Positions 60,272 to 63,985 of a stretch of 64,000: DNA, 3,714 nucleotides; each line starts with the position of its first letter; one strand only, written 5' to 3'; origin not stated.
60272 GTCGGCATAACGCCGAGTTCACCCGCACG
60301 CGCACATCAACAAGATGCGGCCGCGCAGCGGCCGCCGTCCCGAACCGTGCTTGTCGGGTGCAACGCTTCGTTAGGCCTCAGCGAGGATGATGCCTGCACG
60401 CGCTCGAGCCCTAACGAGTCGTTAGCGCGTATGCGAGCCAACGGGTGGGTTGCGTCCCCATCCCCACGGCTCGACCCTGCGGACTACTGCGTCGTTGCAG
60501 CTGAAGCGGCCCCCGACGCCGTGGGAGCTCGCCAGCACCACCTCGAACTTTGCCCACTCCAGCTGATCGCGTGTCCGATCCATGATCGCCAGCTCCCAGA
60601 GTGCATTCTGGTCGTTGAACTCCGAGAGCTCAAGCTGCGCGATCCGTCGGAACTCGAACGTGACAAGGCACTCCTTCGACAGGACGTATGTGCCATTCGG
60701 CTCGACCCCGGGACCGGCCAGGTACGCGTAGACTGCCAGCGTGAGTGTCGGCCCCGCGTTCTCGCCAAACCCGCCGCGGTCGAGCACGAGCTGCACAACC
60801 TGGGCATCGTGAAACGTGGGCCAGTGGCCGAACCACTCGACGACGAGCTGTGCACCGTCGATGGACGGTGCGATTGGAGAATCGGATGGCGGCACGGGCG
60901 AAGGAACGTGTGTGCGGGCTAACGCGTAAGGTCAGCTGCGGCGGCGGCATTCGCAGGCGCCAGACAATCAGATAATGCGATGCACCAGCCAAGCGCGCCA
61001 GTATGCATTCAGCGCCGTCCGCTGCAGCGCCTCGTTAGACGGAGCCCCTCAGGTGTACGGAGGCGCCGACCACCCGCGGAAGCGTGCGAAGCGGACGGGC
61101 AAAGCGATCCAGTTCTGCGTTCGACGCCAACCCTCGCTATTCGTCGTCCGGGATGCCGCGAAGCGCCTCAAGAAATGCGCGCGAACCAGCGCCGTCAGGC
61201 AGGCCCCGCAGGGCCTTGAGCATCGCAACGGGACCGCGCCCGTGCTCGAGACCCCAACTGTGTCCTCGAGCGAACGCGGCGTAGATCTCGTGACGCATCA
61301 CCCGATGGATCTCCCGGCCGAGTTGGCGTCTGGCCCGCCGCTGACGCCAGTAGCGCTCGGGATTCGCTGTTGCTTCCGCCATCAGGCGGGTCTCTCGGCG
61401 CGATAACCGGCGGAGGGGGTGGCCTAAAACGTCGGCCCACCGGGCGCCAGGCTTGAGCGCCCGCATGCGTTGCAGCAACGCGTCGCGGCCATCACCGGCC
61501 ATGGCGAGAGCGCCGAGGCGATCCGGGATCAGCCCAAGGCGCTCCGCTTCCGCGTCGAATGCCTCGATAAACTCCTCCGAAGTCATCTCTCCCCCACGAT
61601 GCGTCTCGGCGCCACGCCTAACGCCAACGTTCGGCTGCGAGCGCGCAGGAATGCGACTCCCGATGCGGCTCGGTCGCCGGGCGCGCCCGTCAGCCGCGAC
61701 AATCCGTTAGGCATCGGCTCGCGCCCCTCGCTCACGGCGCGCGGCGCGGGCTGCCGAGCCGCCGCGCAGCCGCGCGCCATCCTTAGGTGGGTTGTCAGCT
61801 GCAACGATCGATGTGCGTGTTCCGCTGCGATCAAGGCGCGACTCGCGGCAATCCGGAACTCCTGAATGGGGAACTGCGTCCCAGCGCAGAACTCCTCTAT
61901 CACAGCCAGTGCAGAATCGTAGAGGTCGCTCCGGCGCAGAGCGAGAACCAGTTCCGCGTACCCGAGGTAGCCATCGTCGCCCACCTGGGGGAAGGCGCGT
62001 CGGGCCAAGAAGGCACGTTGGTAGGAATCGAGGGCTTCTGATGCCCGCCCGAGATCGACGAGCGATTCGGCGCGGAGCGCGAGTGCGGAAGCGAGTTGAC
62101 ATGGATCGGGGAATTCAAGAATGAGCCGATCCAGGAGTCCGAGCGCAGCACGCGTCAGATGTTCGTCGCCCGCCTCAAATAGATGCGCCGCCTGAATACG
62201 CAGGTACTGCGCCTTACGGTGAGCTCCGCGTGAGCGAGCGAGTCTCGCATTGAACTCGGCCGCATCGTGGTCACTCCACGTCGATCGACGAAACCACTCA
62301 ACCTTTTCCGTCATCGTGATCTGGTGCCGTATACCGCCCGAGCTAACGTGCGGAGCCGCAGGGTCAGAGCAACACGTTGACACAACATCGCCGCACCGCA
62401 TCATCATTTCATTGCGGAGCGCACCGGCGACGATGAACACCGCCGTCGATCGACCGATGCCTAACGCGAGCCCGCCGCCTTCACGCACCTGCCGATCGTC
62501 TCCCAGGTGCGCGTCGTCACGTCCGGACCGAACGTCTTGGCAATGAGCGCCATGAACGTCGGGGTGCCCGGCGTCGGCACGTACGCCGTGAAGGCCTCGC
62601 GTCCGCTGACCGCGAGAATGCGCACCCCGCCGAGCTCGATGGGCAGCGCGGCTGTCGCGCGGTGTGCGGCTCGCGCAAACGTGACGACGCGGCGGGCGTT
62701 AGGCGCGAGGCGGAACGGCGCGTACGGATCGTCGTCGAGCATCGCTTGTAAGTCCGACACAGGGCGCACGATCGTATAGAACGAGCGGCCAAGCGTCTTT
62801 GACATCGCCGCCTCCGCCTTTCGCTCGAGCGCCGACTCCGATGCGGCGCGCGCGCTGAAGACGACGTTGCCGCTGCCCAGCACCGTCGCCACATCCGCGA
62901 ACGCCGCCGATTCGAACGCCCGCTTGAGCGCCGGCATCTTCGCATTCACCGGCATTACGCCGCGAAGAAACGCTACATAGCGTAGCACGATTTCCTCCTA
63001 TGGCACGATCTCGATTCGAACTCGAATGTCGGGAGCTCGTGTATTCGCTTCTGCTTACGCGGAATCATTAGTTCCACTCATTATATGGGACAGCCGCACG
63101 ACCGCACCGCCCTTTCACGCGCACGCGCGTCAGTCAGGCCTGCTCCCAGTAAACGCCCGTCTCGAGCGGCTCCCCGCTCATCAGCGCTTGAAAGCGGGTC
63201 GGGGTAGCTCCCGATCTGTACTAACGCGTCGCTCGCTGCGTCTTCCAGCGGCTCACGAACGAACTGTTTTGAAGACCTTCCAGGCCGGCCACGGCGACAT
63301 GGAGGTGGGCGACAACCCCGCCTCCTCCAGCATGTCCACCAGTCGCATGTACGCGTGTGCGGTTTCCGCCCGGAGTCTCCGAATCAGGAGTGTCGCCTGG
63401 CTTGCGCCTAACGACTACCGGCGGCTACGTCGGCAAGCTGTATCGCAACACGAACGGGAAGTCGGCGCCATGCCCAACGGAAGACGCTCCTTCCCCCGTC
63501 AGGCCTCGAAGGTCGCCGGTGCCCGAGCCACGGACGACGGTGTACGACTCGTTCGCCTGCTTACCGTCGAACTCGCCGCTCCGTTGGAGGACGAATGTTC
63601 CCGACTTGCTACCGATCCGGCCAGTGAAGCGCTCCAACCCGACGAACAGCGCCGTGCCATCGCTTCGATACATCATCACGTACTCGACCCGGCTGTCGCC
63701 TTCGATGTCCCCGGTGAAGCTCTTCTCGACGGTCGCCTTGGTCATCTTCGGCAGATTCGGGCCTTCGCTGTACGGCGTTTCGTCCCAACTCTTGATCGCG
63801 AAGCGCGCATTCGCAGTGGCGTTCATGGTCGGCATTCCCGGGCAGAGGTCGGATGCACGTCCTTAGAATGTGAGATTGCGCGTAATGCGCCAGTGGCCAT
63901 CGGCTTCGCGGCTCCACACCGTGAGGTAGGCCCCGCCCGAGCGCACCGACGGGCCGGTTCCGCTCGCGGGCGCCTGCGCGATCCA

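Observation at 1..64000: Hyper-abundant, orientation-neutral DNA word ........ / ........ (87 core copies in 64 kb)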

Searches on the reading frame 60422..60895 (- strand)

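Call 19: search_protein_families(library=pfam, proteins=[window:60422-60895:-], max_evalue=0.01)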
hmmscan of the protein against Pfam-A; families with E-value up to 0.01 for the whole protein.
window:60422-60895:- (157 aa): 1 family
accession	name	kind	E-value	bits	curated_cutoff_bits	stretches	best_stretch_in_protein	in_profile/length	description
PF15594.11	Imm50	-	1.1e-10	42.1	27.1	1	15-143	2-117/118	Immunity protein 50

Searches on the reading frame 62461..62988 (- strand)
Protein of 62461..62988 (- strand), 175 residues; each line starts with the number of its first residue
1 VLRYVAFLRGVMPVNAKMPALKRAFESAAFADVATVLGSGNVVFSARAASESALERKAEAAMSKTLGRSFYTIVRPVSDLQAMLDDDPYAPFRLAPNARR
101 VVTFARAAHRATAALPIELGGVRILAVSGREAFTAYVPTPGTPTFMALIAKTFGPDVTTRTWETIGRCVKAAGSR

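Call 19: search_protein_families(library=pfam, proteins=[window:62461-62988:-], max_evalue=0.01)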
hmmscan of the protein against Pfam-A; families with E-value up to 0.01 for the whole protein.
window:62461-62988:- (175 aa): 1 family
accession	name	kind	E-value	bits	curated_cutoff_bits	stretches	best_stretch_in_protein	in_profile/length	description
PF08002.16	DUF1697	-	1.9e-21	77.3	24.4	1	1-113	1-115/137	Protein of unknown function (DUF1697)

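Call 33: find_encoding_contigs(protein=window:62461-62988:-, flank=10000, max_places=6)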
Protein window:62461-62988:- (175 aa): 14 contigs read that carry it; 6 places shown.
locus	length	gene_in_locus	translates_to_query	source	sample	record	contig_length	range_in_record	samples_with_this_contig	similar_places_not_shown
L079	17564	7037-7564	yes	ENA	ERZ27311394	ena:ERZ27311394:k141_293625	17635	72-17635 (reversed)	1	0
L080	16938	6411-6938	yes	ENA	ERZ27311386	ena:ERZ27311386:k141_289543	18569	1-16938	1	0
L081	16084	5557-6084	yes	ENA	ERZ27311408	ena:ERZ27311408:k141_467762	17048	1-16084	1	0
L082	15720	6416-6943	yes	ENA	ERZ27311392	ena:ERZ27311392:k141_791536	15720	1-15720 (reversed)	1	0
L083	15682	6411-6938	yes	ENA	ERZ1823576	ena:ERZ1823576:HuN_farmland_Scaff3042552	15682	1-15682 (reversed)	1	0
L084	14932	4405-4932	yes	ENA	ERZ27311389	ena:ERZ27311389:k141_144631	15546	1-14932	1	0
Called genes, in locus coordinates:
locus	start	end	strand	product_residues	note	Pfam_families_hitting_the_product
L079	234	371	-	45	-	-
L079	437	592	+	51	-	-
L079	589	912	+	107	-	-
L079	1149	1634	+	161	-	PF08818:DUF1801 (weak)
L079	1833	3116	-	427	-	PF07690:MFS_1, PF00083:Sugar_tr, PF07690:MFS_1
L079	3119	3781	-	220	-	PF03932:CutC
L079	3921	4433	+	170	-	-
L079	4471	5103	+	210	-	-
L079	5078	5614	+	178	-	PF00588:SpoU_methylase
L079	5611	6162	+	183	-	PF13577:SnoaL_4 (weak), PF14534:DUF4440, PF12680:SnoaL_2 (weak)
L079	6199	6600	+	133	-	PF11528:DUF3224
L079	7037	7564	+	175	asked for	PF08002:DUF1697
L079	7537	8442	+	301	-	-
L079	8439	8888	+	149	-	-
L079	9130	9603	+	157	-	PF15594:Imm50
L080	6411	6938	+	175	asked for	PF08002:DUF1697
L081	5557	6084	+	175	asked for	PF08002:DUF1697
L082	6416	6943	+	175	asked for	PF08002:DUF1697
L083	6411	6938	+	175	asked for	PF08002:DUF1697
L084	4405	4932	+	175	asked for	PF08002:DUF1697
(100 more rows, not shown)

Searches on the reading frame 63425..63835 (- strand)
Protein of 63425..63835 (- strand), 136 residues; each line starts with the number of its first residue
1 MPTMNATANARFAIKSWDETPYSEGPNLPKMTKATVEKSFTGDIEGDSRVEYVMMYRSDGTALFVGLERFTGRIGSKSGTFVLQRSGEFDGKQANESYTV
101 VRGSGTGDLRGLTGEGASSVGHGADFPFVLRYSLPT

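Call 19: search_protein_families(library=pfam, proteins=[window:63425-63835:-], max_evalue=0.01)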
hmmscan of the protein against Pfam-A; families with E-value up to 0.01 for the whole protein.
window:63425-63835:- (136 aa): 1 family
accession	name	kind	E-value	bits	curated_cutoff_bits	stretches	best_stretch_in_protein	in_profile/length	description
PF11528.13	DUF3224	-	7.7e-38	129.6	25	1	9-130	2-124/126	Protein of unknown function (DUF3224)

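Call 31: find_encoding_contigs(protein=window:63425-63835:-, flank=10000, max_places=5)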
Protein window:63425-63835:- (136 aa): no gene with exactly this product is on record in the collection.
